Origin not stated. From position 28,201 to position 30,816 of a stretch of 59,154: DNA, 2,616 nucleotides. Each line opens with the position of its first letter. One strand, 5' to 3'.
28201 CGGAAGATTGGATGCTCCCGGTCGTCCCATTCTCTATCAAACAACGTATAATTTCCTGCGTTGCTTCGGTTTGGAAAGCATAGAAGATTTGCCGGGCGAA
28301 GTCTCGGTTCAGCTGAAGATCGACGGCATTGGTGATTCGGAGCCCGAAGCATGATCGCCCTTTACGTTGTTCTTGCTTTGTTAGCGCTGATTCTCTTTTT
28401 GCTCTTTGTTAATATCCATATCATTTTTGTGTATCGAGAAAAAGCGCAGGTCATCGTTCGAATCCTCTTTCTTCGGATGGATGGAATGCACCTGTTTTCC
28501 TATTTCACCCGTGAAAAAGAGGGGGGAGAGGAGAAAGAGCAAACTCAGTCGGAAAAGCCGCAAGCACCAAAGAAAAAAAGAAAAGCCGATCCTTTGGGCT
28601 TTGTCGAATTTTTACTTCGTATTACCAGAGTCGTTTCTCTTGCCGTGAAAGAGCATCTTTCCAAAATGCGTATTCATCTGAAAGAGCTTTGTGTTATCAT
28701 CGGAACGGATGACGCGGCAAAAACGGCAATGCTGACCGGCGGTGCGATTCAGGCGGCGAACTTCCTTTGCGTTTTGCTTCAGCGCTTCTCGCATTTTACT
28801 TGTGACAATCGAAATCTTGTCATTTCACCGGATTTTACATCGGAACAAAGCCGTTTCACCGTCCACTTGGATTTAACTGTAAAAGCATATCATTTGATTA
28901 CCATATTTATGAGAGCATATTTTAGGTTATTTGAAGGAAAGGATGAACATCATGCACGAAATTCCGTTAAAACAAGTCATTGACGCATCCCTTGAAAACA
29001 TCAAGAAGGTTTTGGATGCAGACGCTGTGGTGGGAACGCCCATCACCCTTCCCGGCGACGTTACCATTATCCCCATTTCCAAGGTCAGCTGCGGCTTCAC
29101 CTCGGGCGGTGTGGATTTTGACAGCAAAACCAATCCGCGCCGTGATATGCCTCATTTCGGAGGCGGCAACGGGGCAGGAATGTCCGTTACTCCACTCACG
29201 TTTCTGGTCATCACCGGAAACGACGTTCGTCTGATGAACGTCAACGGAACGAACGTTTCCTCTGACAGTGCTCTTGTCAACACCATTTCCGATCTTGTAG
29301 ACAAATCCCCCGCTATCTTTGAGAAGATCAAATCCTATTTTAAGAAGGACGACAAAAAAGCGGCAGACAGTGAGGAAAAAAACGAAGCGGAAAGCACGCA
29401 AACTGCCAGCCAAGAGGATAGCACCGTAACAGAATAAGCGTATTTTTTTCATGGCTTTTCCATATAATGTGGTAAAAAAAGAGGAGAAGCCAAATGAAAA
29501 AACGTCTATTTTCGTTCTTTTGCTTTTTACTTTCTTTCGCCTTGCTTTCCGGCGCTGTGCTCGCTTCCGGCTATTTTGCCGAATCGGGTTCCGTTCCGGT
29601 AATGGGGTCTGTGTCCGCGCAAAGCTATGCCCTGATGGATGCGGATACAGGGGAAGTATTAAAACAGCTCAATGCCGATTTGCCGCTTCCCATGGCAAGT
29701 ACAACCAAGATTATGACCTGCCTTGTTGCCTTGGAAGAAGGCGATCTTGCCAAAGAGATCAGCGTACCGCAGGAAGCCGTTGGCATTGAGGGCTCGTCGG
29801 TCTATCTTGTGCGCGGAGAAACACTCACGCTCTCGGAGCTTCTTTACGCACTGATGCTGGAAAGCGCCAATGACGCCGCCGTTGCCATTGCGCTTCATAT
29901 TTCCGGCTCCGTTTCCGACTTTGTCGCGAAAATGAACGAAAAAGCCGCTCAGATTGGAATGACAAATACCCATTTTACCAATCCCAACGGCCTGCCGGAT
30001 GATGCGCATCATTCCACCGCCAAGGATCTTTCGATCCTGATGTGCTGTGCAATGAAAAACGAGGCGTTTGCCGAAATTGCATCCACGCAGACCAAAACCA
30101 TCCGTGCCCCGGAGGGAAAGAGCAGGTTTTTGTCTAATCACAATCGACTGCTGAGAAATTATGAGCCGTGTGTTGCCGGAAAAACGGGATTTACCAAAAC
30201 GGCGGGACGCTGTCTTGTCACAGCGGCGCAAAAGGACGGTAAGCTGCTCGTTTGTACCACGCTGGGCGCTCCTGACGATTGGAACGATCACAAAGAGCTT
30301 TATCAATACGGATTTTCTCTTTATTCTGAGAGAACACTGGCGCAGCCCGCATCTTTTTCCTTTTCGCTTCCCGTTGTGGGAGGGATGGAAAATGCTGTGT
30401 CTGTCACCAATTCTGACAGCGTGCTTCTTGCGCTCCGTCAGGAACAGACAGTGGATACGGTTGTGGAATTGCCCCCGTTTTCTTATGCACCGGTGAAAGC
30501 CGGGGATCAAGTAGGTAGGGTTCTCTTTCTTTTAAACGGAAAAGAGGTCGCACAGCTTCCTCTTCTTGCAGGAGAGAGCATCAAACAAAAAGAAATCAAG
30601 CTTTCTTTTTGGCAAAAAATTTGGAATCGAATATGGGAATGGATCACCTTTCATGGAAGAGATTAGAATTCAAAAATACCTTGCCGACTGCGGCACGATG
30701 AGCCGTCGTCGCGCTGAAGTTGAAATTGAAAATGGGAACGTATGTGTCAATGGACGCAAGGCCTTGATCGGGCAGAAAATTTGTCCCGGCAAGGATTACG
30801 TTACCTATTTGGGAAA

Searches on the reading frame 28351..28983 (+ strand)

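Call 54: search_protein_families(library=pfam, proteins=[window:28351-28983:+], max_evalue=0.00001)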
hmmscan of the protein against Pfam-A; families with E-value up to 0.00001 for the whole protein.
window:28351-28983:+ (210 aa): 1 family
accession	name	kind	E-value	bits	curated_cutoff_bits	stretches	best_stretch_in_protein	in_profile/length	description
PF11167.13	DUF2953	-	2e-07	31.4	22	1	116-165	2-49/53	Protein of unknown function (DUF2953)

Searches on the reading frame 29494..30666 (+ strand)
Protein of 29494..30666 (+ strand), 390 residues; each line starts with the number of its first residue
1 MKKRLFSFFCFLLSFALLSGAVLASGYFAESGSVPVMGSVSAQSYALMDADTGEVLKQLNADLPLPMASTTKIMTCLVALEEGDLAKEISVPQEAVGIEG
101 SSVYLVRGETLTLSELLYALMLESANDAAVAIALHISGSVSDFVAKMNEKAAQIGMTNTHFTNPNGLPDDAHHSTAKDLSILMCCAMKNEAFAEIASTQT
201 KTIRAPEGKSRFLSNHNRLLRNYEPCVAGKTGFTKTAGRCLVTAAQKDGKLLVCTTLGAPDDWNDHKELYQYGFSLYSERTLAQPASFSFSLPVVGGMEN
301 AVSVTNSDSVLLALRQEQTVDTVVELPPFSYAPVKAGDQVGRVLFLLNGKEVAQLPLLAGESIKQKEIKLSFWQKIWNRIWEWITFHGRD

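Call 54: search_protein_families(library=pfam, proteins=[window:29494-30666:+], max_evalue=0.00001)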
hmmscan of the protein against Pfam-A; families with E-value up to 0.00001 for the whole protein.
window:29494-30666:+ (390 aa): 3 families
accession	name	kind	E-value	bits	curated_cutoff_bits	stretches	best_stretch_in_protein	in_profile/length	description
PF00768.25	Peptidase_S11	-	6e-56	190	27.6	1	39-260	9-238/239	D-alanyl-D-alanine carboxypeptidase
PF13354.11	Beta-lactamase2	-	2.2e-08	34.1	22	1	46-183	3-143/214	Beta-lactamase enzyme family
PF07943.18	PBP5_C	-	4.6e-08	33.6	21.2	1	293-364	17-90/91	Penicillin-binding protein 5, C-terminal domain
